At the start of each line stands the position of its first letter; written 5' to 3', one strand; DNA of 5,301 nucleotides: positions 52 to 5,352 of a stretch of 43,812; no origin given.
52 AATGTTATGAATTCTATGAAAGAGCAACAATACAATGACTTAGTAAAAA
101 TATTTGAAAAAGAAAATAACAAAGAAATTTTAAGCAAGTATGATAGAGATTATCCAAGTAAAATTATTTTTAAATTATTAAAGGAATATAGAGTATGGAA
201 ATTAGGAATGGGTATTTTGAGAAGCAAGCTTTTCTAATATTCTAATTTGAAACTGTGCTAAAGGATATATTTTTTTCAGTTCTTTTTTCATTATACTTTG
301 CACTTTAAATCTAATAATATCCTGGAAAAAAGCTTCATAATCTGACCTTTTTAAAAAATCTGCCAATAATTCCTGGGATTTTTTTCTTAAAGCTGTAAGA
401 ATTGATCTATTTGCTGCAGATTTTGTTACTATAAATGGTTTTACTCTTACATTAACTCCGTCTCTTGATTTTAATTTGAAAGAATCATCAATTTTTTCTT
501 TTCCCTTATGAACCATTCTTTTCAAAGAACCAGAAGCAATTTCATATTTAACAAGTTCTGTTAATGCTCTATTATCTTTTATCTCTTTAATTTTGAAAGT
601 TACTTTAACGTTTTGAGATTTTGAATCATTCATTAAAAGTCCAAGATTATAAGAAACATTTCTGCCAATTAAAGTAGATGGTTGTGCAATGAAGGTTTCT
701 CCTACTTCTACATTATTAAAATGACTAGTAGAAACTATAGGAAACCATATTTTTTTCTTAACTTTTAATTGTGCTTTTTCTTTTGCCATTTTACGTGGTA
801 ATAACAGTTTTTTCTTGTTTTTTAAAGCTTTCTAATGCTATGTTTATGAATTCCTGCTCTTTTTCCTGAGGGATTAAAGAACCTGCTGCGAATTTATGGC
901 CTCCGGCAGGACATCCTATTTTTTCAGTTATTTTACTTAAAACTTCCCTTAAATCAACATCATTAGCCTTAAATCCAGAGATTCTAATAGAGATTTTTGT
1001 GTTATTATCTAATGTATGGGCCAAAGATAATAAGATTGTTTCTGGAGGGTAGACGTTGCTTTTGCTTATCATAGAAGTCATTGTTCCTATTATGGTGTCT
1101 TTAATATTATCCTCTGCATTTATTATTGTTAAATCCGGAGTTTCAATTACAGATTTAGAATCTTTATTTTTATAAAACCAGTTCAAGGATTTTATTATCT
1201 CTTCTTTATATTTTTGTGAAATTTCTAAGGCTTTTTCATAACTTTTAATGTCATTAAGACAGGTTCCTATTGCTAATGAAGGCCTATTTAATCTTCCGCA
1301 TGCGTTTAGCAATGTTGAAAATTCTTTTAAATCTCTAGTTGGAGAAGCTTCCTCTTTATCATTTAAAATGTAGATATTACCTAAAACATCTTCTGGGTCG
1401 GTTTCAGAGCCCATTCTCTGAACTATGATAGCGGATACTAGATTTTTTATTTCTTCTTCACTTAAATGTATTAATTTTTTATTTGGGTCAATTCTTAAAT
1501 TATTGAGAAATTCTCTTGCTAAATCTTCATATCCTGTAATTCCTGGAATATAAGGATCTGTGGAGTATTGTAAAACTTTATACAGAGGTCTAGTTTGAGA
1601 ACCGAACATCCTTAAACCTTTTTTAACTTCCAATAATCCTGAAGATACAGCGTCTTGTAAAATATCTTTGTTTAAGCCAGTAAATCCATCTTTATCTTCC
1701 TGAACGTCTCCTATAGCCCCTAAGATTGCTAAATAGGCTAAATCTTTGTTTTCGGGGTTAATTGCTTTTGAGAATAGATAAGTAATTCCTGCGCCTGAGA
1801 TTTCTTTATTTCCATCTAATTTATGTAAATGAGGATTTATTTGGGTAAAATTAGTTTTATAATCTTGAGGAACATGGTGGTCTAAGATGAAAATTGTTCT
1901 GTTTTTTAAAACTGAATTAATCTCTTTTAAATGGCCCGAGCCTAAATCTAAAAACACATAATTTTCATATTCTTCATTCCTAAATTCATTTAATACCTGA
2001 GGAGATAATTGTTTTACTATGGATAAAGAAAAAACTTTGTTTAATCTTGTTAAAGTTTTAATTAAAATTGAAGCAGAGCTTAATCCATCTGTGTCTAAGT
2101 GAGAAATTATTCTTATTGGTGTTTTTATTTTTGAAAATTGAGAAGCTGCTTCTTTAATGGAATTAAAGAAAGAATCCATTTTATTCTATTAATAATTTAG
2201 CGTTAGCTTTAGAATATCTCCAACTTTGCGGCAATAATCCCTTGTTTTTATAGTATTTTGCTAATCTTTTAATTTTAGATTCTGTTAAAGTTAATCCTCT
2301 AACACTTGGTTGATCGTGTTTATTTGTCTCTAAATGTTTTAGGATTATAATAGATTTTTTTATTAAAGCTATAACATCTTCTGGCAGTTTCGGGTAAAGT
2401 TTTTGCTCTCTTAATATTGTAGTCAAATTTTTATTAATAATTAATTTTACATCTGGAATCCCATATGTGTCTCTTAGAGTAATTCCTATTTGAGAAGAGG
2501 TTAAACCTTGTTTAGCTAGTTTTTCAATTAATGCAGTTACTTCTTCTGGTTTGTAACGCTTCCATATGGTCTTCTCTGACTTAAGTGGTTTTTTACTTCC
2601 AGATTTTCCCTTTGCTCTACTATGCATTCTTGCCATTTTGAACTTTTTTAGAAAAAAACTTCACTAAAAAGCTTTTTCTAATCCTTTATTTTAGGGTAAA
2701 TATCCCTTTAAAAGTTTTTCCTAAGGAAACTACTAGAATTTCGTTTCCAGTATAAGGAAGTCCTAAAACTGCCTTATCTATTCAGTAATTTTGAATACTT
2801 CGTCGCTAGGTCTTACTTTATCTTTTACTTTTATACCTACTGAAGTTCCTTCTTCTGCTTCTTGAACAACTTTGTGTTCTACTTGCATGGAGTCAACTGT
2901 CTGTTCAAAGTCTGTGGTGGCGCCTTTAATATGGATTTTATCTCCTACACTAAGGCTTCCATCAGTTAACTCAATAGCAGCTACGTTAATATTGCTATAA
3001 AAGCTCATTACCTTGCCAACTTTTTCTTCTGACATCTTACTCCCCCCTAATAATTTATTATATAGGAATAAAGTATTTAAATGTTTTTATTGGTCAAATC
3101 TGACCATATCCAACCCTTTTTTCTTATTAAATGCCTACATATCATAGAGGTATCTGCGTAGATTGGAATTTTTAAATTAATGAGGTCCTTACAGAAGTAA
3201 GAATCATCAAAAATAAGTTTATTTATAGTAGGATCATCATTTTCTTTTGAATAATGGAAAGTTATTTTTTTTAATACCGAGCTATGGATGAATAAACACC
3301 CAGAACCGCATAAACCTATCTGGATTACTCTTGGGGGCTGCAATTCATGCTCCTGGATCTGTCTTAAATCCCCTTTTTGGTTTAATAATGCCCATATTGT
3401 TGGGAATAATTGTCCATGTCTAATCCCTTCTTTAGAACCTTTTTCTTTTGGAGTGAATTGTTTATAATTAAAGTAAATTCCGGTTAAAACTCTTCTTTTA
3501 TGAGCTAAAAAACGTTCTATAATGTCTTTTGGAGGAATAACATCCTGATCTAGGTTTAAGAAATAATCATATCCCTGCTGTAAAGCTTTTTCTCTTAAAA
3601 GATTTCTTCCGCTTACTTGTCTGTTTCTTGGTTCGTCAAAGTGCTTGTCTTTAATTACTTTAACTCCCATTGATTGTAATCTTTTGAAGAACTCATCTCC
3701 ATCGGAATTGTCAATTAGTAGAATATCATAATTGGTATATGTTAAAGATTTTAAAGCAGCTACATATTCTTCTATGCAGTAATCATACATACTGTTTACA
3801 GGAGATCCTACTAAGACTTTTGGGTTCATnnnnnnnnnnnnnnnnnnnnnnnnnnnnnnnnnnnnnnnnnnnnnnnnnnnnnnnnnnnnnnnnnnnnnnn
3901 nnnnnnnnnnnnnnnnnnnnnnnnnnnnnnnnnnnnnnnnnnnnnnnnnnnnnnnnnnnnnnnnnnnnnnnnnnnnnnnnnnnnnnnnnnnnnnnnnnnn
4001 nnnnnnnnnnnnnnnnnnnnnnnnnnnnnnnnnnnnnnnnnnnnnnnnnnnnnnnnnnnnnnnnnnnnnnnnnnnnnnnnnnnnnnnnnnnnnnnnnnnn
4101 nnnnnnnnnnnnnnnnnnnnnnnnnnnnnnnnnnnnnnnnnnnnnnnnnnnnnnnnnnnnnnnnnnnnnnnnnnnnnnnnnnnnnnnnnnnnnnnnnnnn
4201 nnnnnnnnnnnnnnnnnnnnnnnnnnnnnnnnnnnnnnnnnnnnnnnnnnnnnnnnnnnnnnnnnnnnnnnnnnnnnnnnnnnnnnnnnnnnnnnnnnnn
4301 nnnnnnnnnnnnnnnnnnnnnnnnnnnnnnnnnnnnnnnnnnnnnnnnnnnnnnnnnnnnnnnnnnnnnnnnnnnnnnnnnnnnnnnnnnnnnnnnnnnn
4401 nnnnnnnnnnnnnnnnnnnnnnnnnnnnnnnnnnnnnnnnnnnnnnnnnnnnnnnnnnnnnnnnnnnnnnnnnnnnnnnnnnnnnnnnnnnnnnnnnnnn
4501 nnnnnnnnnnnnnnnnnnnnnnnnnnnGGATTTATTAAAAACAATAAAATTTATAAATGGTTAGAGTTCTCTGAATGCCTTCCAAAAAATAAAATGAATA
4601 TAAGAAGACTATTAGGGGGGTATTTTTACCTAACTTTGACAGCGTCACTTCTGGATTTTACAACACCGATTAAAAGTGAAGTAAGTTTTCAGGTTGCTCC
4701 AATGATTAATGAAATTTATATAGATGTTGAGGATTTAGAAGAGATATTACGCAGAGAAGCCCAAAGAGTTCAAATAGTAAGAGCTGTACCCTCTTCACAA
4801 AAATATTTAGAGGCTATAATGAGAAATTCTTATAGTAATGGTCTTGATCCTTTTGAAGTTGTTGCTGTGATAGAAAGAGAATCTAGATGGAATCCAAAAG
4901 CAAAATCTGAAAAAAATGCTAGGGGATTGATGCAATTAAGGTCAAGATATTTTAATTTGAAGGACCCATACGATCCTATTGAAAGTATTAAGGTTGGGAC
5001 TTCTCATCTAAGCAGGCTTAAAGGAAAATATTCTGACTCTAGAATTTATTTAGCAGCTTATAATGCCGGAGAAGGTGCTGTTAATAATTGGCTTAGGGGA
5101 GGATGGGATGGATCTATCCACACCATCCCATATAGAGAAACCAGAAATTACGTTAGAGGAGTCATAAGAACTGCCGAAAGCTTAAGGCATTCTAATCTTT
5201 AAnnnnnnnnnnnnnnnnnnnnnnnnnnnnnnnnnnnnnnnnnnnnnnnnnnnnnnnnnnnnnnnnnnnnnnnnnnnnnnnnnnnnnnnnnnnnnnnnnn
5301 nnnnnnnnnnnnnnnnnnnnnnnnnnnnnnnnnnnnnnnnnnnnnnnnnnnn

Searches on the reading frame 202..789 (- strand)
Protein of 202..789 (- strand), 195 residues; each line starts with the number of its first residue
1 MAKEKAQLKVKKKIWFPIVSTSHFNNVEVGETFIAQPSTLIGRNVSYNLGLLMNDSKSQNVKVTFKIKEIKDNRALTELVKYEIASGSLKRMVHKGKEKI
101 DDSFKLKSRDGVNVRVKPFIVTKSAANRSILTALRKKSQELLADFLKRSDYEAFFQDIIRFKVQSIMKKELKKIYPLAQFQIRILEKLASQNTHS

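Call 58: search_protein_families(library=pfam, proteins=[window:202-789:-], max_evalue=0.0001)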
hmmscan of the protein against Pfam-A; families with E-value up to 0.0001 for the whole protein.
window:202-789:- (195 aa): 1 family
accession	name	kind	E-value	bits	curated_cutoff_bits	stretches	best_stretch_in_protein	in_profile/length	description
PF01015.23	Ribosomal_S3Ae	-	3.9e-41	141.1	29.3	1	3-184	3-184/191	Ribosomal S3Ae family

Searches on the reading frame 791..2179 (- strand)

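Call 58: search_protein_families(library=pfam, proteins=[window:791-2179:-], max_evalue=0.0001)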
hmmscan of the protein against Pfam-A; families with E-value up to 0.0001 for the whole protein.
window:791-2179:- (462 aa): 3 families
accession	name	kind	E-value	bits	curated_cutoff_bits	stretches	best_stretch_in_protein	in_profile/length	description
PF21763.2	DHH_CID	-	7.9e-18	65.1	27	1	191-261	1-76/84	DHH-CID domain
PF01368.27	DHH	-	1.6e-10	41.8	28.1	1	22-152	2-122/125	DHH family, N-terminal domain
PF02272.25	DHHA1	-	1.2e-07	32.5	25.9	1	356-453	10-101/102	DHHA1 domain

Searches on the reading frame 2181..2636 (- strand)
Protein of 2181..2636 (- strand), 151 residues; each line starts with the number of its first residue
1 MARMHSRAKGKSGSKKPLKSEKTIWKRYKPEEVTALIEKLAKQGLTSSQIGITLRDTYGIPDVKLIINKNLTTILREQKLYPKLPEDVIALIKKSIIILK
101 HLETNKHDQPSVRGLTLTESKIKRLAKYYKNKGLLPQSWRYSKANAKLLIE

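Call 58: search_protein_families(library=pfam, proteins=[window:2181-2636:-], max_evalue=0.0001)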
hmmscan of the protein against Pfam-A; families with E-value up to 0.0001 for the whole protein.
window:2181-2636:- (151 aa): 2 families
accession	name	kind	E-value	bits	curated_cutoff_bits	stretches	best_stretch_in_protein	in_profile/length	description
PF08069.17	Ribosomal_S13_N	-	2e-24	85.8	25.4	1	1-60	1-60/60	Ribosomal S13/S15 N-terminal domain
PF00312.27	Ribosomal_S15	-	7e-12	45.8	31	1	75-148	5-80/81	Ribosomal protein S15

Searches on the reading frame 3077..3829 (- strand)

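Call 58: search_protein_families(library=pfam, proteins=[window:3077-3829:-], max_evalue=0.0001)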
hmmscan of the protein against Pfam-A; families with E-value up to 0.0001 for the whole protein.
window:3077-3829:- (250 aa): 2 families
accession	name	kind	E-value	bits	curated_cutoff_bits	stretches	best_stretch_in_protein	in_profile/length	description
PF03452.20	Anp1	-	1.1e-06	28.8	28.8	0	73-122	123-174/263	Anp1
PF00535.33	Glycos_transf_2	-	1.7e-05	25.3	23.3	1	19-145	13-132/168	Glycosyl transferase family 2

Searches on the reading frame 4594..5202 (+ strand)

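Call 58: search_protein_families(library=pfam, proteins=[window:4594-5202:+], max_evalue=0.0001)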
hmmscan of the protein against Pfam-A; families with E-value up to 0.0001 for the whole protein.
window:4594-5202:+ (202 aa): 1 family
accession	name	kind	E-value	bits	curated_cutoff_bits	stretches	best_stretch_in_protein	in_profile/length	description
PF01464.25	SLT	-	2.8e-23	82.1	21.3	1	75-168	3-106/117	Transglycosylase SLT domain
